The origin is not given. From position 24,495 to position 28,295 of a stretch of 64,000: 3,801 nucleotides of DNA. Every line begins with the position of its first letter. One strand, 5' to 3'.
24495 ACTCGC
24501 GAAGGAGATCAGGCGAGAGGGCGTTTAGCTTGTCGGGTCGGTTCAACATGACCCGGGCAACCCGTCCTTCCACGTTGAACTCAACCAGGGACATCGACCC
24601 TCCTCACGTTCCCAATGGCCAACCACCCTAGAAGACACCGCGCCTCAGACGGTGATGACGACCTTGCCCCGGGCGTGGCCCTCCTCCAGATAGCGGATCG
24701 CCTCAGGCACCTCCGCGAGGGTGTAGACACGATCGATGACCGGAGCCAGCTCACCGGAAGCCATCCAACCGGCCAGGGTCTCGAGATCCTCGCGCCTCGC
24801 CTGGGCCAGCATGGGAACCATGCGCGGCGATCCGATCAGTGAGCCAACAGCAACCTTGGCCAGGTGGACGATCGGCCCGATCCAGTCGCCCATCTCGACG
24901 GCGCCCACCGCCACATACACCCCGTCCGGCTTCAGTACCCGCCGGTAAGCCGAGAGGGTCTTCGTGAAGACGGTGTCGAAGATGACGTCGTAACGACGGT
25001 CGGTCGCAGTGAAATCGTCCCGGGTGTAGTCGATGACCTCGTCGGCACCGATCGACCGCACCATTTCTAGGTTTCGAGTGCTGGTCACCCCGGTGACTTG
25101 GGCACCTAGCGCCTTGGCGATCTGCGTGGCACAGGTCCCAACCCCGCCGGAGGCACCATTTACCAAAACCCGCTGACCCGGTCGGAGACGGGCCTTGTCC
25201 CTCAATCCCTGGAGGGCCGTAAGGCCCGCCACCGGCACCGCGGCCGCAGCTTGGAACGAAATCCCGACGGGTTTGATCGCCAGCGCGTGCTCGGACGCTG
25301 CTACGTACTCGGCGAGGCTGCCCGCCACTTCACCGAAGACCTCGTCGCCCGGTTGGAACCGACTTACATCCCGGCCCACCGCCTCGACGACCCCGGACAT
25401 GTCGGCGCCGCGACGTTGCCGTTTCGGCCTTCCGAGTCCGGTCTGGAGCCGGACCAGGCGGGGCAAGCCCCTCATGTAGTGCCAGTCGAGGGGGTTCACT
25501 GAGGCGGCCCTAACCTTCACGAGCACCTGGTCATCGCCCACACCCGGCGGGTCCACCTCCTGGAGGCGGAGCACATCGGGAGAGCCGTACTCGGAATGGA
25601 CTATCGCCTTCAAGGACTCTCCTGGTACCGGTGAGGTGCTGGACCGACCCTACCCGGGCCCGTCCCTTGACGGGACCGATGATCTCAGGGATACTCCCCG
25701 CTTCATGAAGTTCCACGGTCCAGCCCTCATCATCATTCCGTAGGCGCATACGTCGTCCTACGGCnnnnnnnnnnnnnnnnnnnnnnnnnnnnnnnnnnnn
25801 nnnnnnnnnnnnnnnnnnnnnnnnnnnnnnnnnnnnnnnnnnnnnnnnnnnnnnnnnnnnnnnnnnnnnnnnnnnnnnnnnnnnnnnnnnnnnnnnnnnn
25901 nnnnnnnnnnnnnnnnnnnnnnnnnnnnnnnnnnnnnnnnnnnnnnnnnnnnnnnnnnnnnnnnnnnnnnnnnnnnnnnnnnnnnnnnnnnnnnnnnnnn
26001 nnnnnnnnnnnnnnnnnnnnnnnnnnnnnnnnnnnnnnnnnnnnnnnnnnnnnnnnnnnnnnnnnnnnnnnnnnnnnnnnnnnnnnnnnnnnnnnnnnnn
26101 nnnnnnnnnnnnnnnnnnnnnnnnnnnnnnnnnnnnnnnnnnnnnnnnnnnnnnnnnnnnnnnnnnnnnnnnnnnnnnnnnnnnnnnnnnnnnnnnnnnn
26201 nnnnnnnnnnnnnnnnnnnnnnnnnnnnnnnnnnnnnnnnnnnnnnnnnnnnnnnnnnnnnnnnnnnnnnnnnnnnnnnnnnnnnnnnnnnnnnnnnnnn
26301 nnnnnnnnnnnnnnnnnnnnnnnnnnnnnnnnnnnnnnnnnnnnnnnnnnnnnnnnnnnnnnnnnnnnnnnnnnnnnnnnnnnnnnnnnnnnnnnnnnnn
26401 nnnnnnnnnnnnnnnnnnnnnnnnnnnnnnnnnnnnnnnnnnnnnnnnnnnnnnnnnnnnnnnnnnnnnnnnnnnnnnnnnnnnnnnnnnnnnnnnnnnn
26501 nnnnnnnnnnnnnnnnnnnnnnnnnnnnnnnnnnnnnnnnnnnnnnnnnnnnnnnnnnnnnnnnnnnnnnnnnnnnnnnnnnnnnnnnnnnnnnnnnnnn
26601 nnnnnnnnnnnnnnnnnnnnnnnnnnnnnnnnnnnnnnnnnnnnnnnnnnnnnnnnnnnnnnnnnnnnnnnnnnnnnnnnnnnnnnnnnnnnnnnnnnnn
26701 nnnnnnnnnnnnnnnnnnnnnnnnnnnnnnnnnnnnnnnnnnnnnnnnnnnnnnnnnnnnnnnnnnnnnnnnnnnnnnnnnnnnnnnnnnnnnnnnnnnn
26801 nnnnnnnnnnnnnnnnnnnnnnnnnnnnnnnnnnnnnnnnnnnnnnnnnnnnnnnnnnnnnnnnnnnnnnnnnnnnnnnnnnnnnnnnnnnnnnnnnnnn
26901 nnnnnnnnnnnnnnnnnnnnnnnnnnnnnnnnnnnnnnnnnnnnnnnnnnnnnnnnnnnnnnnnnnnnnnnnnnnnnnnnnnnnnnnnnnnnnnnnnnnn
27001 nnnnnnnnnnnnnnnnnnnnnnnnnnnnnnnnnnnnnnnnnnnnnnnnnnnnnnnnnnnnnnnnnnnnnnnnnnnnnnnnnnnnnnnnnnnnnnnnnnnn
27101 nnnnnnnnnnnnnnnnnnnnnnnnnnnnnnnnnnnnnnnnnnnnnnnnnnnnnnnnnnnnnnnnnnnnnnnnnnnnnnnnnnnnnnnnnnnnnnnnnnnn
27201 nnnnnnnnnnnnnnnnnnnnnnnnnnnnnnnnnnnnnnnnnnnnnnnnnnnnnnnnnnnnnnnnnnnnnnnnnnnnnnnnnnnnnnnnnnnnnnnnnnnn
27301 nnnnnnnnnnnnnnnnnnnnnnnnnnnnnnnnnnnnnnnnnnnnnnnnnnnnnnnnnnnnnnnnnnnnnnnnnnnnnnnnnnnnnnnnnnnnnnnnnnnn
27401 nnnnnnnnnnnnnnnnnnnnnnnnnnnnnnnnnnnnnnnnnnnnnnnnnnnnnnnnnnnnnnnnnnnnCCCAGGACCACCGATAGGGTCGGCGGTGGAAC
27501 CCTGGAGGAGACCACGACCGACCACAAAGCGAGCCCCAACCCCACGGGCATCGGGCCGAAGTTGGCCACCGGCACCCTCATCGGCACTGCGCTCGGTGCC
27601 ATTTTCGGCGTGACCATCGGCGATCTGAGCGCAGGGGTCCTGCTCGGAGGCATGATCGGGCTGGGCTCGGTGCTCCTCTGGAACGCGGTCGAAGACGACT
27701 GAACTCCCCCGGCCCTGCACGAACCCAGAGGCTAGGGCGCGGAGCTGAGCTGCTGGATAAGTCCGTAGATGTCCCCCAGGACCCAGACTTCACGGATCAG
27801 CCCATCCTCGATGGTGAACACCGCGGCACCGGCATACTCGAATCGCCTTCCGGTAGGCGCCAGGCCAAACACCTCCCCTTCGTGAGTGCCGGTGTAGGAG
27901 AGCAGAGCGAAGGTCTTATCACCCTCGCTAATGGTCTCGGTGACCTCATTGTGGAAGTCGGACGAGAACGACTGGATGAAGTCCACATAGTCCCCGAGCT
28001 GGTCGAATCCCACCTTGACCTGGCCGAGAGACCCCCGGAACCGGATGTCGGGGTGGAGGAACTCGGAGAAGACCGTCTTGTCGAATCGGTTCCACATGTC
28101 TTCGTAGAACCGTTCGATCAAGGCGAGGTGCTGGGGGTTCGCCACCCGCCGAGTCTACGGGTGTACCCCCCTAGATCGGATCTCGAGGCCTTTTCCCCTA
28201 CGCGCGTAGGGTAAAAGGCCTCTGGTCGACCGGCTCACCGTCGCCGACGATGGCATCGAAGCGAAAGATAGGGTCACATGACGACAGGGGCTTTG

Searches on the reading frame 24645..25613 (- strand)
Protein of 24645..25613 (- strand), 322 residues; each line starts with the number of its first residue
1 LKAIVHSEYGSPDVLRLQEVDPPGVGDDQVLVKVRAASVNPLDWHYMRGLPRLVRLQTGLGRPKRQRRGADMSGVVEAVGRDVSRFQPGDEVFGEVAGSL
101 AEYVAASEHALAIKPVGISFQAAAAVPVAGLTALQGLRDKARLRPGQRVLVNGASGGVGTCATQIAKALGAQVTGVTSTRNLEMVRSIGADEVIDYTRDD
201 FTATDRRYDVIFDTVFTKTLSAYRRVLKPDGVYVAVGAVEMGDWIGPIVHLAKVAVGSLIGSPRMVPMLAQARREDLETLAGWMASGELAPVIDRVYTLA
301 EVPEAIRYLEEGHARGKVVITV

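Call 10: search_protein_families(library=pfam, proteins=[window:24645-25613:-], max_evalue=0.001)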
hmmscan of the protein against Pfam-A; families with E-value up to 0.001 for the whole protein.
window:24645-25613:- (322 aa): 3 families
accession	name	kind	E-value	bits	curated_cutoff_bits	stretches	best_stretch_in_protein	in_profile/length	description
PF13602.12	ADH_zinc_N_2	-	4.4e-32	112.3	27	1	188-320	1-134/134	Zinc-binding dehydrogenase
PF00107.32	ADH_zinc_N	-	3.1e-18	66.4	31.8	1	157-264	1-118/129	Zinc-binding dehydrogenase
PF08240.17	ADH_N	-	5.4e-16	59.2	23.5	1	26-112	1-100/104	Alcohol dehydrogenase GroES-like domain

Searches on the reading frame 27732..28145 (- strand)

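Call 10: search_protein_families(library=pfam, proteins=[window:27732-28145:-], max_evalue=0.001)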
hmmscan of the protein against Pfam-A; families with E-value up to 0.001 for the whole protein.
window:27732-28145:- (137 aa): 3 families
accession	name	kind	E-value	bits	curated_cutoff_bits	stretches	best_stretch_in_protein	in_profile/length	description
PF07366.18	SnoaL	-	3.2e-26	92.1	28.4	1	9-133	2-126/126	SnoaL-like polyketide cyclase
PF12680.13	SnoaL_2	-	1.4e-17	64.6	27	1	10-120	1-102/102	SnoaL-like domain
PF14534.12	DUF4440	-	0.00029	21.7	25.2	1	10-102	4-92/107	Domain of unknown function (DUF4440)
